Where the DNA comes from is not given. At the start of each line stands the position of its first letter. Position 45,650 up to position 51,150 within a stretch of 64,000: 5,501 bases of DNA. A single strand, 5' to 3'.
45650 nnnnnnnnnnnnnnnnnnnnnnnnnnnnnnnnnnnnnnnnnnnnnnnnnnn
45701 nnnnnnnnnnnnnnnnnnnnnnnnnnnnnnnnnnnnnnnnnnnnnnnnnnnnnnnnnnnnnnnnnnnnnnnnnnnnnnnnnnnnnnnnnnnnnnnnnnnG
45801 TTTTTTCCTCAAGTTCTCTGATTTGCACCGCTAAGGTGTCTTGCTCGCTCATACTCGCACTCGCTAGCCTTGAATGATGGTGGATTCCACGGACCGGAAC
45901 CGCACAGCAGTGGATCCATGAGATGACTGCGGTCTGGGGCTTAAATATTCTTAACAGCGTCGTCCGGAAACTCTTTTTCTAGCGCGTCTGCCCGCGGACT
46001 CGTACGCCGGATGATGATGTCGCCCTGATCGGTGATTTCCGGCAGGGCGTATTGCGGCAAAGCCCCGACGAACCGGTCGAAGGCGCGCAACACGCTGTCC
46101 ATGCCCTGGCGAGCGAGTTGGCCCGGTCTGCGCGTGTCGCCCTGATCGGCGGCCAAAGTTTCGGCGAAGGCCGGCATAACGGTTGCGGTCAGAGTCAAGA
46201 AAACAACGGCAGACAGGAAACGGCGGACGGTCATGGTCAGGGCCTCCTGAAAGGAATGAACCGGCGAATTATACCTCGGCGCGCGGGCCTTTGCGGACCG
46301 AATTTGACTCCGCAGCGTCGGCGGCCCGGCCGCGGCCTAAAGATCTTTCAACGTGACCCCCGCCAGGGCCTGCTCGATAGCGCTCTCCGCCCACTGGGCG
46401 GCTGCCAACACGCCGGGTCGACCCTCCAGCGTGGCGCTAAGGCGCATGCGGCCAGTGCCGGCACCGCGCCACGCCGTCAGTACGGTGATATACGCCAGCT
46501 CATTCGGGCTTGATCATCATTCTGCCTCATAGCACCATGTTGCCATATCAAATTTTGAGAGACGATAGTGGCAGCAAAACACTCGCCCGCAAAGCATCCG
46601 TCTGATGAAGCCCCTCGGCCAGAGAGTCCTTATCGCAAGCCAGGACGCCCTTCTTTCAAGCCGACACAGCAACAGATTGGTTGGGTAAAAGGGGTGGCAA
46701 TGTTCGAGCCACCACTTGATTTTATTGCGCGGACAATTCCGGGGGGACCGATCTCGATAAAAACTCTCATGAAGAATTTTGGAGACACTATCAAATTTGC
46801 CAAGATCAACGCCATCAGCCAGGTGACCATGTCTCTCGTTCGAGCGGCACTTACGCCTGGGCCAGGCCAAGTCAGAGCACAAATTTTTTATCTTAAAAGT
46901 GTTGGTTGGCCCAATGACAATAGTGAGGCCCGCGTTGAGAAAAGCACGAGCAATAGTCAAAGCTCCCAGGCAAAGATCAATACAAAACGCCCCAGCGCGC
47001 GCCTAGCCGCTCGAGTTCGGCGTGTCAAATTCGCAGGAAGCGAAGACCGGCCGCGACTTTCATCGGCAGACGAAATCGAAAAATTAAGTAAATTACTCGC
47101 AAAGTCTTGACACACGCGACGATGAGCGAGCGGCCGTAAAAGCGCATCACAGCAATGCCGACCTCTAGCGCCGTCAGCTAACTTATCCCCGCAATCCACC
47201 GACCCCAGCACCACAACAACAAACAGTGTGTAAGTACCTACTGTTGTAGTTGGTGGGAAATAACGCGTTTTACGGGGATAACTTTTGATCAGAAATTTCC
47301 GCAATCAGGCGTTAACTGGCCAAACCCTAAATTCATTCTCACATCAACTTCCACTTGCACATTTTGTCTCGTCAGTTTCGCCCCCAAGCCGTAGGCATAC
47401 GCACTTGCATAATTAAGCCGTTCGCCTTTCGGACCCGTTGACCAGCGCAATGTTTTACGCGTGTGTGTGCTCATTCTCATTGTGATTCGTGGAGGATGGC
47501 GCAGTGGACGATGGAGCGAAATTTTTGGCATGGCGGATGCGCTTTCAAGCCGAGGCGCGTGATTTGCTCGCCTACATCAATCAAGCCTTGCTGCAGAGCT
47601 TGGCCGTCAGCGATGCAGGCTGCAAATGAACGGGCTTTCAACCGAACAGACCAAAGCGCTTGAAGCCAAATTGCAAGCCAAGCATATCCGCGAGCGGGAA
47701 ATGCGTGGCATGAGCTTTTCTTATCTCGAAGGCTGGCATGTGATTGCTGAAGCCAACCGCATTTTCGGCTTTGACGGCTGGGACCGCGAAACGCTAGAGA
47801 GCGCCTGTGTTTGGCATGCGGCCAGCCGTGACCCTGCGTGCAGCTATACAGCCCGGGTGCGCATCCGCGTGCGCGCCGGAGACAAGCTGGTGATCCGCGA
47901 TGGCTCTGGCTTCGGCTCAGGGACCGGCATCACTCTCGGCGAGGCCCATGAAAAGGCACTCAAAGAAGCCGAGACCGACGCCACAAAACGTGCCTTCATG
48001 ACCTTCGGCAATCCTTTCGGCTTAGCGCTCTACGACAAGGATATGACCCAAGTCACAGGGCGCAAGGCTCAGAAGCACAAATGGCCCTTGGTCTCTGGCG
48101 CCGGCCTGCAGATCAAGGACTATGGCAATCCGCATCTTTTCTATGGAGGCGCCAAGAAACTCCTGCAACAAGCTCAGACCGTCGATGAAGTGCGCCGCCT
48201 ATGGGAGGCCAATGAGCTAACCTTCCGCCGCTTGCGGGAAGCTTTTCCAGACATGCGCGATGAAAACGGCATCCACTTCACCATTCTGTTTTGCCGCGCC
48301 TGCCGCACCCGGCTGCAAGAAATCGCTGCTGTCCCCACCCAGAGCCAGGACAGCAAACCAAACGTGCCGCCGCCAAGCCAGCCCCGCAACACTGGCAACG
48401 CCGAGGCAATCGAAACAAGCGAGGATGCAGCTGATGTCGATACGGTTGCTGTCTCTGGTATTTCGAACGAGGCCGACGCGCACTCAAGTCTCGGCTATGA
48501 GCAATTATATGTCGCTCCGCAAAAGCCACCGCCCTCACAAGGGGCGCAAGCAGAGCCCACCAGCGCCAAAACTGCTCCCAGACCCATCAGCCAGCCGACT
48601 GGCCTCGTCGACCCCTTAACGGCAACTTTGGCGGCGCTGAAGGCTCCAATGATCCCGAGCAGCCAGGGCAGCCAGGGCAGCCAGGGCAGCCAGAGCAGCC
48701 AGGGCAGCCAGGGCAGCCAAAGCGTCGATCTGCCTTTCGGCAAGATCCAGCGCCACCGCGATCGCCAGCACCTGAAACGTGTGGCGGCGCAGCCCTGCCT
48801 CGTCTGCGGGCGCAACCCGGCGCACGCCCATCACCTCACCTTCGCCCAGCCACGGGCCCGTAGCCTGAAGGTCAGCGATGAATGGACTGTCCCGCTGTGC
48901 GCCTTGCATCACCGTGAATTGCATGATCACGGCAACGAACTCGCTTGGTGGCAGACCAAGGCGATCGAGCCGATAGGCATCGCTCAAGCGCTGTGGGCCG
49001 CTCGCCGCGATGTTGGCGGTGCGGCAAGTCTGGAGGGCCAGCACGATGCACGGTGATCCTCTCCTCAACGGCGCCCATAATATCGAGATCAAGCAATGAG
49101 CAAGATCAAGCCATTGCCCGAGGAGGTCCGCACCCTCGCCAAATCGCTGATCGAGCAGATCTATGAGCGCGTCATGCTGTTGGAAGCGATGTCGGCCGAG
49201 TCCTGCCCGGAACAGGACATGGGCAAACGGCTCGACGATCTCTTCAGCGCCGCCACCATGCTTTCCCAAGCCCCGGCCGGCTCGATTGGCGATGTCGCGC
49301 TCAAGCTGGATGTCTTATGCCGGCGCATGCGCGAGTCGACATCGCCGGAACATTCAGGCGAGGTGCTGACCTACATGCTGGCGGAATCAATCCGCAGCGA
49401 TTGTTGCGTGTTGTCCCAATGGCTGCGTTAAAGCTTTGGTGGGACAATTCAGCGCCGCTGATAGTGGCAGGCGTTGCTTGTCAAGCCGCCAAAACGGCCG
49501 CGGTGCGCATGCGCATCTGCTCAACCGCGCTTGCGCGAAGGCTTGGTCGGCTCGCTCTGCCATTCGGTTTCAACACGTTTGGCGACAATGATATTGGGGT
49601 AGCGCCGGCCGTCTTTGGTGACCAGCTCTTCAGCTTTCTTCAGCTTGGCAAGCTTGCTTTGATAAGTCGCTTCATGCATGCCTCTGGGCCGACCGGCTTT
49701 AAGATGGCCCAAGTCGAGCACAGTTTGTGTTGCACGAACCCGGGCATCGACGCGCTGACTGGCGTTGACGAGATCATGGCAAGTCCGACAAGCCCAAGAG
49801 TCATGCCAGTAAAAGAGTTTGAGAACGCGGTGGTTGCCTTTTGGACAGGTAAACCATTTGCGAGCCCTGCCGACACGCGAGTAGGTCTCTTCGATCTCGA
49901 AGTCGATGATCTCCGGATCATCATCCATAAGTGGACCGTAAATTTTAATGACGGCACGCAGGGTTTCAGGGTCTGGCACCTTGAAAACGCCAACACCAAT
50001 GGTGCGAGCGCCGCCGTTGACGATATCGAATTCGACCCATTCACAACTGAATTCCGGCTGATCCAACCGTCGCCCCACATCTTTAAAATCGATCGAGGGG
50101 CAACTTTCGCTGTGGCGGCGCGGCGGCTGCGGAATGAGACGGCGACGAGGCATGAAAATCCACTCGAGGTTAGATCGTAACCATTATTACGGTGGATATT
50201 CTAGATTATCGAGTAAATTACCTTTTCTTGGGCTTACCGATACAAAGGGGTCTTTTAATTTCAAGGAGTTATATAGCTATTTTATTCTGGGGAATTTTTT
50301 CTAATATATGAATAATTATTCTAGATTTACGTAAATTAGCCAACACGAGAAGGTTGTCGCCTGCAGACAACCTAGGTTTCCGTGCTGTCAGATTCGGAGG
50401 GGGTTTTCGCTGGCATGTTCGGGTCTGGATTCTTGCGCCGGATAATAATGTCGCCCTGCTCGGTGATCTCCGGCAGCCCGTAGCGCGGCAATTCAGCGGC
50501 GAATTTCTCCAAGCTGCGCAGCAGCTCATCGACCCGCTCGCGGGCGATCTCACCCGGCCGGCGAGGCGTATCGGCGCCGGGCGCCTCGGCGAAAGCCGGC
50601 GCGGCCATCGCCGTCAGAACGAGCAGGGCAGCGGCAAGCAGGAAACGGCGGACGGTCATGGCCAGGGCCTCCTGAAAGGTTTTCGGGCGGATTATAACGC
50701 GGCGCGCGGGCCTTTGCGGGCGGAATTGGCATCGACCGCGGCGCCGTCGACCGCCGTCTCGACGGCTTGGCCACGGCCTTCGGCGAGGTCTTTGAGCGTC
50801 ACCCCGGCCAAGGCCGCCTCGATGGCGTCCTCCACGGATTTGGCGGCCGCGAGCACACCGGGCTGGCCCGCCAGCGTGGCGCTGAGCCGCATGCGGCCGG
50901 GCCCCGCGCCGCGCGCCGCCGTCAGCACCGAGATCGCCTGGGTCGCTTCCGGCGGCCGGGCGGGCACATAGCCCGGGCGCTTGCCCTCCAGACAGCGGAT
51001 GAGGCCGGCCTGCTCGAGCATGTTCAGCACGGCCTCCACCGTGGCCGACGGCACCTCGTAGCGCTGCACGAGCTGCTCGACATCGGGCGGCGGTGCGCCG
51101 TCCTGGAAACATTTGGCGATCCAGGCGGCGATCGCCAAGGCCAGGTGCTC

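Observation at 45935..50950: AT-rich foreign island bracketed by diverged ~600-bp direct repeats duplicating a small secreted-protein gene and the 3' end of a yihY/BrkB-family gene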

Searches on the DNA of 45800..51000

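Call 61: search_rna_families(source=window, start=45800, end=51000, threshold=evalue, max_evalue=1)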
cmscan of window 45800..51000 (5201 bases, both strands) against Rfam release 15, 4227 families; matches with E-value up to 1: 2.
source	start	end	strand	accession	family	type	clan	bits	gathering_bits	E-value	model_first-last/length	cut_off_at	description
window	46498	46525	-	RF01121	sR38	Gene; snRNA; snoRNA; CD-box;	-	17.7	50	0.86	27-59/59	no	Small nucleolar RNA sR38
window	49495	49530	+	RF02878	MH_s7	Gene; sRNA;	-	16.7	221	0.21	230-265/312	no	Mesorhizobail RNA 7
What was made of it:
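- Tried and rejected: Rfam on 45800-51000: only chance-level matches (call 61).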
